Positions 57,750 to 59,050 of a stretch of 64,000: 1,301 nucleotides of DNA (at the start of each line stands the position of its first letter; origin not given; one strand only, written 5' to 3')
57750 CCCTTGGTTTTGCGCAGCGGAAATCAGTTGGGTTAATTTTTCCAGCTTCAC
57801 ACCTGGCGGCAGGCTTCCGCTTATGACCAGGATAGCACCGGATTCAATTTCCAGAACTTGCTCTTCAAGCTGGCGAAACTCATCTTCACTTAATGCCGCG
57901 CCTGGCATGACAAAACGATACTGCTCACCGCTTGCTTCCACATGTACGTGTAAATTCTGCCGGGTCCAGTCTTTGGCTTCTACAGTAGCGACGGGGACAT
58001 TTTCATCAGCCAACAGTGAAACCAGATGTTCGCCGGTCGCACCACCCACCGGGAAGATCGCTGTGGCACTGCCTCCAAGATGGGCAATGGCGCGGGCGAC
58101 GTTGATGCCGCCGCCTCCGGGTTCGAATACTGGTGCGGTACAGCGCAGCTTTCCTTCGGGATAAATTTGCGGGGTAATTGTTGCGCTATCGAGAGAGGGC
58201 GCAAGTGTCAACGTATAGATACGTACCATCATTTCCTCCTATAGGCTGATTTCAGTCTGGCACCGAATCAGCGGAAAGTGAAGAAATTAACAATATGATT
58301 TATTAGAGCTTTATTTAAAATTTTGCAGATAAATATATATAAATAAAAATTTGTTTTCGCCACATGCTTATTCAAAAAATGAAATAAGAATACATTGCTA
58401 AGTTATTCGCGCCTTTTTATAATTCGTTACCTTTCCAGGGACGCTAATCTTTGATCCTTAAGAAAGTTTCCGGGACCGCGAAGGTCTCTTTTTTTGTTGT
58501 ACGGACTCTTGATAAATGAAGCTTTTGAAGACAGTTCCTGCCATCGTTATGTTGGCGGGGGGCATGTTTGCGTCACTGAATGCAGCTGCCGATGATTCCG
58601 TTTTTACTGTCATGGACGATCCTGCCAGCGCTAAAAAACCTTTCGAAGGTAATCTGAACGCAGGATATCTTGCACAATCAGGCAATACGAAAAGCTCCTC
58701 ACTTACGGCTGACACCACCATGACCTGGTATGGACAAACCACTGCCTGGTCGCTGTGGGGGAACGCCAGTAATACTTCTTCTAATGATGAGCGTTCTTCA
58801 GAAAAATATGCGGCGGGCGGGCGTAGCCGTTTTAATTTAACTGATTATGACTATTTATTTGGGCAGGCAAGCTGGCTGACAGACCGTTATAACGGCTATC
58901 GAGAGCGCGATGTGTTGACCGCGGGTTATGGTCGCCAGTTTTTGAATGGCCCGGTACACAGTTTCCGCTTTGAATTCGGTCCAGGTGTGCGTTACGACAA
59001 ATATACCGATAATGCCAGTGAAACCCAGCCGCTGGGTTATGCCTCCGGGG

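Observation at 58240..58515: AT-rich divergent pfkB-ydiY control region with terminator-like hairpin just upstream of ydiY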

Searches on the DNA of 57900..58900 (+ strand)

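Call 4: search_rna_families(source=window, start=57900, end=58900, threshold=evalue, max_evalue=10, show_alignments=3)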
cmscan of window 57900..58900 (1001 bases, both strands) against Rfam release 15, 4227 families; matches with E-value up to 10: 3.
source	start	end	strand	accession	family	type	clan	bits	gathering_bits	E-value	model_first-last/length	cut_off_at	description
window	58576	58683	+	RF02120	FTX_2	Gene; lncRNA;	-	18.5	48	0.77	1-97/97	no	FTX transcript, XIST regulator conserved region 2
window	58452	58495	+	RF01388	isrD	Gene; sRNA;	-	17.1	37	1.7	1-51/51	no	isrD Hfq binding RNA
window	58711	58737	+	RF01953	SOX2OT_exon3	Gene; lncRNA;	-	8.9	70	4.4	250-276/276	no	SOX2 overlapping transcript exon 3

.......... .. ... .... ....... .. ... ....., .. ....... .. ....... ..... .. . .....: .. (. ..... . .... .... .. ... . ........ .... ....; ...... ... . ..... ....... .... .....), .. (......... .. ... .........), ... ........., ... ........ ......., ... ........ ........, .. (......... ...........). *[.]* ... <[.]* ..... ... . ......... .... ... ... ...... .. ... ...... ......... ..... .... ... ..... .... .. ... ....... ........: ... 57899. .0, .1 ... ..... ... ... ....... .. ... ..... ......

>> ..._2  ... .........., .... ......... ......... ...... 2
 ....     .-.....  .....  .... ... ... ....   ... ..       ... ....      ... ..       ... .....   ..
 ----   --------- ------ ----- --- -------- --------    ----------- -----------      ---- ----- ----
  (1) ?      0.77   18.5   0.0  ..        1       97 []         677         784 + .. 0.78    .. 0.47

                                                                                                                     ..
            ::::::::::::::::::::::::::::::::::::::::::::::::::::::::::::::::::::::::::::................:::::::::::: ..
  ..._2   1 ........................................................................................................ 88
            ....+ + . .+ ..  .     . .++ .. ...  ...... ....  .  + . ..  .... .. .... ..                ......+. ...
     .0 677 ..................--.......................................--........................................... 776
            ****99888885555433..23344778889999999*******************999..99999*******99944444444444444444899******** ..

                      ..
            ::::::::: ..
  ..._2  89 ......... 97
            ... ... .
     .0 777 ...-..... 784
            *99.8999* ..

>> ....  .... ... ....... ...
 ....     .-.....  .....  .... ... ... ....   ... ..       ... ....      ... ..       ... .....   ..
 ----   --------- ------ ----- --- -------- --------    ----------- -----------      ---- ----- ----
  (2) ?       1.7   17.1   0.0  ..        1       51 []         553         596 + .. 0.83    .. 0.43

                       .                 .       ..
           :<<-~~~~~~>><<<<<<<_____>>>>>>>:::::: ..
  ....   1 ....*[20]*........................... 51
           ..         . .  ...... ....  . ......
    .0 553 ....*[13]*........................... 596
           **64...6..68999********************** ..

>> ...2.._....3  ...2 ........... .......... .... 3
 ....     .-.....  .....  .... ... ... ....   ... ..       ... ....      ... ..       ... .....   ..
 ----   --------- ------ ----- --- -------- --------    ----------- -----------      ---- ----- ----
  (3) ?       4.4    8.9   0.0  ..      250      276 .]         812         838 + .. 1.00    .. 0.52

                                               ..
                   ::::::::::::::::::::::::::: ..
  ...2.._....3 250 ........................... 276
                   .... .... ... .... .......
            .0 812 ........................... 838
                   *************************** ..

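Call 6: search_dna_similar(query=window:58100-58700:+, collection=ecoli_genomes, mode=near, max_rows=30, rows=spread)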
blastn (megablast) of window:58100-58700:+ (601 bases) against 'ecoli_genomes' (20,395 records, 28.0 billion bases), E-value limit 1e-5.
Records with a match: 5421; places in all: 5430; records where one place covers at least 80% of the query: 5414.
Genomes with a match: 5421 of 5426; with a place that covers at least 80% of the query: 5414. Places per genome that has any: lowest 1, median 1, highest 2. On chromosomes: 5428 places; on plasmids: 2.
Best place of each record, by identity: >=99% 500; 95-99% 4920; 90-95% 1.
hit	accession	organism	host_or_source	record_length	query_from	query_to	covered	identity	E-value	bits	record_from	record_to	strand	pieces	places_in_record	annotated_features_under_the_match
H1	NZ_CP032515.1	Escherichia coli strain 118UI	Homo sapiens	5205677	1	601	100%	100.0%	0e+0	1110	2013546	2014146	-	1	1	ydiY: DUF481 domain-containing protein | pfkB: 6-phosphofructokinase II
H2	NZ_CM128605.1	Escherichia coli strain E200086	Homo sapiens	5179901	1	601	100%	99.7%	0e+0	1099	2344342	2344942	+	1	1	ydiY: DUF481 domain-containing protein | pfkB: 6-phosphofructokinase II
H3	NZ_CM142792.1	Escherichia coli strain GPEC1165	chicken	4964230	1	601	100%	99.5%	0e+0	1094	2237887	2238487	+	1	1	ydiY: DUF481 domain-containing protein | pfkB: 6-phosphofructokinase II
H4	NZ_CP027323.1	Escherichia coli strain 2013C-3033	Homo sapiens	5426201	1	601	100%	98.8%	0e+0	1072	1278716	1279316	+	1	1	ydiY: DUF481 domain-containing protein | pfkB: 6-phosphofructokinase II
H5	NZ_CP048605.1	Escherichia coli strain PapRG-06-5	Papio papio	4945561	1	601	100%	98.8%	0e+0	1072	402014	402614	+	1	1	ydiY: DUF481 domain-containing protein | pfkB: 6-phosphofructokinase II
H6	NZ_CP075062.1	Escherichia coli strain EC_J_9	swine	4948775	1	601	100%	98.8%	0e+0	1072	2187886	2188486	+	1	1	ydiY: DUF481 domain-containing protein | pfkB: 6-phosphofructokinase II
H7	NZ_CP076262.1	Escherichia coli strain 0-4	Homo sapiens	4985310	1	601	100%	98.8%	0e+0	1072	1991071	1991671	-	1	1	ydiY: DUF481 domain-containing protein | pfkB: 6-phosphofructokinase II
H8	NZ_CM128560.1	Escherichia coli strain 4600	pig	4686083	1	601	100%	98.8%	0e+0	1072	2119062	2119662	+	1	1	ydiY: DUF481 domain-containing protein | pfkB: 6-phosphofructokinase II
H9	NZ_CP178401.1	Escherichia coli strain N1286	Homo sapiens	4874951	1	601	100%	98.8%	0e+0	1072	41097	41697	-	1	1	ydiY: YdiY family protein | pfkB: 6-phosphofructokinase II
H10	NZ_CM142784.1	Escherichia coli strain GPEC1222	chicken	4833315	1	601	100%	98.8%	0e+0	1072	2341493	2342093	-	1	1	ydiY: DUF481 domain-containing protein | pfkB: 6-phosphofructokinase II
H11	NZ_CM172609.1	Escherichia coli strain ExPEC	Mussels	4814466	1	601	100%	98.8%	0e+0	1072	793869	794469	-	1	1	ydiY: DUF481 domain-containing protein | pfkB: 6-phosphofructokinase II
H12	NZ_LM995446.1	Escherichia coli strain K-12 substr. RV308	-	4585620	1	601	100%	98.7%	0e+0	1066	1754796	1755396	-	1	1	ydiY: DUF481 domain-containing protein | pfkB: 6-phosphofructokinase II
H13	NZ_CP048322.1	Escherichia coli strain 64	environment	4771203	1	601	100%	98.7%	0e+0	1066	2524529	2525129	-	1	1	ydiY: DUF481 domain-containing protein | pfkB: 6-phosphofructokinase II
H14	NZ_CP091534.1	Escherichia coli strain 537-20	host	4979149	1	601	100%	98.7%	0e+0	1066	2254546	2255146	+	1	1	ydiY: DUF481 domain-containing protein | pfkB: 6-phosphofructokinase II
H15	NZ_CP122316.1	Escherichia coli strain HT-946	missing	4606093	1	601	100%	98.7%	0e+0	1066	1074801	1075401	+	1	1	ydiY: DUF481 domain-containing protein | pfkB: 6-phosphofructokinase II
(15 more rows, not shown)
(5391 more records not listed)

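Call 43: build_rna_model(alignment_id=A3, structure=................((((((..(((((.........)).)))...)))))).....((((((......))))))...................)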
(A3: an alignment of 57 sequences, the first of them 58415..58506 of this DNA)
Model R1 built from alignment A3 (57 sequences, 95 columns); structure: as given.
model positions 93; base pairs 17; branch points 1; effective number of sequences 1.78; information 0.614 bits per position. Calibrated on 0.2 Mb of random sequence (short: E-values are rough).
structure used (alignment columns):
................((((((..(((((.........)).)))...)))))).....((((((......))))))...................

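Call 44: search_with_rna_model(model_id=R1, sources=[window, L002, L003, L004, L005, L006, L007, L008, L009, L010, L011, L012, L013, L014, L015, L016, L017, L018, L019, L020, L021, L022, L023, L024, L025, L026, L027, L028, L029, L030, L031, L032, L033, L034, L035, L036, L037, L038, L039, L040, L041, L042, L043, L044, L045, L046, L047, L048, L049, L050, L051, L052, L053, L054, L055, L056, L057, L058, L059, L060, L061, L062, L063, L064, L065, L066, L067, L068, L069, L070, L071, L072, L073, L074, L075, L076, L077, L078, L079, L080, L081], max_evalue=1, make_alignment=true)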
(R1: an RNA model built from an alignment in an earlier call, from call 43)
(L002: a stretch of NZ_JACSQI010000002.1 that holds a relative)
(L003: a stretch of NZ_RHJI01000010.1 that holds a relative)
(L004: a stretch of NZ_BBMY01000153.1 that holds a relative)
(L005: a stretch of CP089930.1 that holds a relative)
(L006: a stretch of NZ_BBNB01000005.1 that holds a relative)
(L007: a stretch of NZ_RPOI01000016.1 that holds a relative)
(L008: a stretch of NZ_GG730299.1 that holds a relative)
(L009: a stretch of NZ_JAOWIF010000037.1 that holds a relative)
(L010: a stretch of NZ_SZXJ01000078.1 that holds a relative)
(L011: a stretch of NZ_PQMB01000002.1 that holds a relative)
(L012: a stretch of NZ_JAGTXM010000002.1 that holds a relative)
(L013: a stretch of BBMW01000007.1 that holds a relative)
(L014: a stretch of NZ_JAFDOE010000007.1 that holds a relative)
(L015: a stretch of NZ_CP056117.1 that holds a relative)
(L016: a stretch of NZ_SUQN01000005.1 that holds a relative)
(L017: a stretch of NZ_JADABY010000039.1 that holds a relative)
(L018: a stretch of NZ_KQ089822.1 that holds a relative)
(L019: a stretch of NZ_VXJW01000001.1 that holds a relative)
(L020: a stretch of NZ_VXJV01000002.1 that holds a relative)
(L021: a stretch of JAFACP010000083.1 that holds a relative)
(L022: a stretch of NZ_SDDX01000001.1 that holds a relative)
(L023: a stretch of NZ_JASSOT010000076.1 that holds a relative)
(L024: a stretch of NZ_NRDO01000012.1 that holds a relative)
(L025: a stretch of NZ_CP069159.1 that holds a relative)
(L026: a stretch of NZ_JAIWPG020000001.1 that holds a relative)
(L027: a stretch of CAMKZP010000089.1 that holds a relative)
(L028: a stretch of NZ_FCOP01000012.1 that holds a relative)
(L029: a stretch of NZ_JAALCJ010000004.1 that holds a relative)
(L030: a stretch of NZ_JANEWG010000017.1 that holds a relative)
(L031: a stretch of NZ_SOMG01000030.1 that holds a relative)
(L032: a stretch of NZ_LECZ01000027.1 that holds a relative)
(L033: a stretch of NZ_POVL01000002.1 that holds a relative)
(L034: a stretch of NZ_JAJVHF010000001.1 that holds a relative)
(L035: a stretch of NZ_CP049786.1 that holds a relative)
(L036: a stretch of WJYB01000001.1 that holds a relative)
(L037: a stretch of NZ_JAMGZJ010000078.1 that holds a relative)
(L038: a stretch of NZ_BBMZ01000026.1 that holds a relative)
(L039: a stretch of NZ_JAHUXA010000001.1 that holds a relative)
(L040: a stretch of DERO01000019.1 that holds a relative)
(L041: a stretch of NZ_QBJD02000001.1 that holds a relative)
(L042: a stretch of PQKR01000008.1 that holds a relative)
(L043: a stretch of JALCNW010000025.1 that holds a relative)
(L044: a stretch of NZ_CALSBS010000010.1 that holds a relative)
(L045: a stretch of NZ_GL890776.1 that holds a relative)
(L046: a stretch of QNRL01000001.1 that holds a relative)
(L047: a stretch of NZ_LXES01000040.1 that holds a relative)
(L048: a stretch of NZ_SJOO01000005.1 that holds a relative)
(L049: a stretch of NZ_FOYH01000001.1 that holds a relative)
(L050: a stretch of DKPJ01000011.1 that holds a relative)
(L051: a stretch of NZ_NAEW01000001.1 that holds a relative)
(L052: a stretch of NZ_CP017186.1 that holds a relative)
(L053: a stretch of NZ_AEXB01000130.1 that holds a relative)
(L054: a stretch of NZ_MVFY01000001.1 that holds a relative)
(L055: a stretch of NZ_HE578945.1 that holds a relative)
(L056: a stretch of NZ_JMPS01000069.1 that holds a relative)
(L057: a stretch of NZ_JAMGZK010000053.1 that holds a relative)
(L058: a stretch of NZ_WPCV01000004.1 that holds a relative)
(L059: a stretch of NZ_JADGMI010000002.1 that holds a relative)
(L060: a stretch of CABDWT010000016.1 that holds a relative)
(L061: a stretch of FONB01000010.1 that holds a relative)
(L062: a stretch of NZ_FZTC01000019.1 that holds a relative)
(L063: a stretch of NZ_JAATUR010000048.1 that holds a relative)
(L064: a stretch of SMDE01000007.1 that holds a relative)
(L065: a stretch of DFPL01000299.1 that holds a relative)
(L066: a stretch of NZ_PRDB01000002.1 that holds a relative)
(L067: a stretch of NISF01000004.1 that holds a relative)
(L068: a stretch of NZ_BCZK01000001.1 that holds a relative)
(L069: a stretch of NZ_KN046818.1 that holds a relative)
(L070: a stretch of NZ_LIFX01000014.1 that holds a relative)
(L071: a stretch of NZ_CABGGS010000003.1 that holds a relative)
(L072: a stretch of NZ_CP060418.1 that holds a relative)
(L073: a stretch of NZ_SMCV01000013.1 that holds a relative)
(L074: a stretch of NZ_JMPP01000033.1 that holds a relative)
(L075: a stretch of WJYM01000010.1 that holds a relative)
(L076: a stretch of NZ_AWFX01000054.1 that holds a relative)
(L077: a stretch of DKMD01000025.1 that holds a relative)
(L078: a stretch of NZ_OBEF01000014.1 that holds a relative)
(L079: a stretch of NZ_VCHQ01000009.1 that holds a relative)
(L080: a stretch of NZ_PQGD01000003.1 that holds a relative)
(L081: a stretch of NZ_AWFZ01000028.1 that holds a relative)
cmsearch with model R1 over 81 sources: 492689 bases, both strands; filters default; matches with E-value up to 1: 77.
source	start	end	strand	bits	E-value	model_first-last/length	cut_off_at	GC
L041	2397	2489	+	116.1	7e-21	1-93/93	no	0.41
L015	2396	2488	+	115.5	9.2e-21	1-93/93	no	0.4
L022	2398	2490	+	114.6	1.4e-20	1-93/93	no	0.38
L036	2398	2490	+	114.6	1.4e-20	1-93/93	no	0.38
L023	2398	2490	+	114.3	1.6e-20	1-93/93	no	0.38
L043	2398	2490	+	114.3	1.6e-20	1-93/93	no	0.38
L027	2398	2490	+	114.2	1.8e-20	1-93/93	no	0.38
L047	2397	2489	+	113.6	2.3e-20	1-93/93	no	0.41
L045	2397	2489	+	113.6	2.3e-20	1-93/93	no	0.39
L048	2397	2489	+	113.6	2.3e-20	1-93/93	no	0.39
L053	2397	2489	+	113.6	2.3e-20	1-93/93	no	0.39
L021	808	899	+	111.6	6e-20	1-93/93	no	0.4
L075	2398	2490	+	110.9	8.4e-20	1-93/93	no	0.41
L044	2399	2491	+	110.9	8.5e-20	1-93/93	no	0.42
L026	2399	2491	+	110.8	8.9e-20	1-93/93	no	0.4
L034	2399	2491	+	110.8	8.9e-20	1-93/93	no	0.4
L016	2400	2491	+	110.1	1.2e-19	1-93/93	no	0.37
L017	2400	2491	+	110.1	1.2e-19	1-93/93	no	0.37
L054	2400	2491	+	109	2.1e-19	1-93/93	no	0.35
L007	2400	2491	+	108.9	2.2e-19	1-93/93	no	0.36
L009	2400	2491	+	108.9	2.2e-19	1-93/93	no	0.36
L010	2400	2491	+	108.9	2.2e-19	1-93/93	no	0.36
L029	2396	2488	+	108.7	2.4e-19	1-93/93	no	0.41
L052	26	118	+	108.7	2.4e-19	1-93/93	no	0.41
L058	2400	2491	+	108.7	2.5e-19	1-93/93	no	0.36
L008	2400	2491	+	108.6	2.5e-19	1-93/93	no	0.35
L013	2400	2491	+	108.6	2.5e-19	1-93/93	no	0.35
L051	2400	2491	+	108.6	2.5e-19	1-93/93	no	0.35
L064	2399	2491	+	108.4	2.8e-19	1-93/93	no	0.42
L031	2398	2489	+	108.4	2.8e-19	1-93/93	no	0.41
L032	2398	2489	+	108.4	2.8e-19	1-93/93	no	0.41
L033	2398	2489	+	108.4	2.8e-19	1-93/93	no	0.41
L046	2399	2491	+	108.3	2.9e-19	1-93/93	no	0.43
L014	2400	2491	+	108.1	3.2e-19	1-93/93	no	0.36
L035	2399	2491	+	108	3.4e-19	1-93/93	no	0.4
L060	2399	2491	+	107.2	5.1e-19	1-93/93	no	0.43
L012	2400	2491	+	106.5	6.9e-19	1-93/93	no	0.41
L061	2399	2491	+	106.4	7.3e-19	1-93/93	no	0.42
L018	2400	2491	+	106.2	8.2e-19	1-93/93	no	0.36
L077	2400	2491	+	104.4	1.9e-18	1-93/93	no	0.42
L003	2400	2491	+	104.2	2.1e-18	1-93/93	no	0.42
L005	2400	2491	+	104.2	2.1e-18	1-93/93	no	0.42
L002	2400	2491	+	103.9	2.4e-18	1-93/93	no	0.42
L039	2399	2491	+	103.2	3.4e-18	1-93/93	no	0.39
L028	2399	2490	+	102.4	5e-18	1-93/93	no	0.41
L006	2400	2491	+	102.2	5.4e-18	1-93/93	no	0.41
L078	2400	2491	+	102.2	5.4e-18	1-93/93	no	0.43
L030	2399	2491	+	101.6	7.3e-18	1-93/93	no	0.41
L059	2400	2491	+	101.1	9.5e-18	1-93/93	no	0.38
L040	2399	2491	+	100.3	1.4e-17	1-93/93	no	0.43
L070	2399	2491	+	99.6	1.9e-17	1-93/93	no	0.41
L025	2399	2491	+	99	2.6e-17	1-93/93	no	0.42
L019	2400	2491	+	98.8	2.8e-17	1-93/93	no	0.46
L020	2400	2491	+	98.8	2.8e-17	1-93/93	no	0.46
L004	2401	2491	+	98.6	3.1e-17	1-93/93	no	0.4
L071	2398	2490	+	97.9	4.3e-17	1-93/93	no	0.46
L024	2399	2491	+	97.8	4.6e-17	1-93/93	no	0.41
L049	2399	2491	+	97.6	5.2e-17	1-93/93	no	0.4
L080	2400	2491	+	95.6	1.3e-16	1-93/93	no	0.41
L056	2399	2492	+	93.8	3.2e-16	1-93/93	no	0.43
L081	2400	2493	+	93.6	3.4e-16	1-93/93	no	0.37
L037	2400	2491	+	91.3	1e-15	1-93/93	no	0.39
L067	2399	2490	+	90.7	1.4e-15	1-93/93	no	0.47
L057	2400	2491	+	90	1.9e-15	1-93/93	no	0.41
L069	2332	2422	+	87.7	5.8e-15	1-93/93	no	0.47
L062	2398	2490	+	86.9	8.6e-15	1-93/93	no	0.49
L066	2398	2490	+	86.2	1.2e-14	1-93/93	no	0.52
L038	2399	2491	+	84.2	3.1e-14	1-93/93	no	0.38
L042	2399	2491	+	84.2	3.1e-14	1-93/93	no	0.38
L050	2399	2491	+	84.2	3.1e-14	1-93/93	no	0.38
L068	2399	2490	+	82.8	6.2e-14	1-93/93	no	0.5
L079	2399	2490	+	80.1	2.2e-13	1-93/93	no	0.43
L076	2399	2490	+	75.7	1.8e-12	1-93/93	no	0.4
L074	2411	2490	+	41.1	3.1e-05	12-93/93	no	0.52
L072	2411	2490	+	40.7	3.9e-05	12-93/93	no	0.54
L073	2416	2490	+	39.6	6.6e-05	17-93/93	no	0.52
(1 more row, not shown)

Alignment A4: 77 matches aligned to the model, 97 columns, each read 5' to 3' on its own strand. Consensus structure (alignment columns), stored with it:
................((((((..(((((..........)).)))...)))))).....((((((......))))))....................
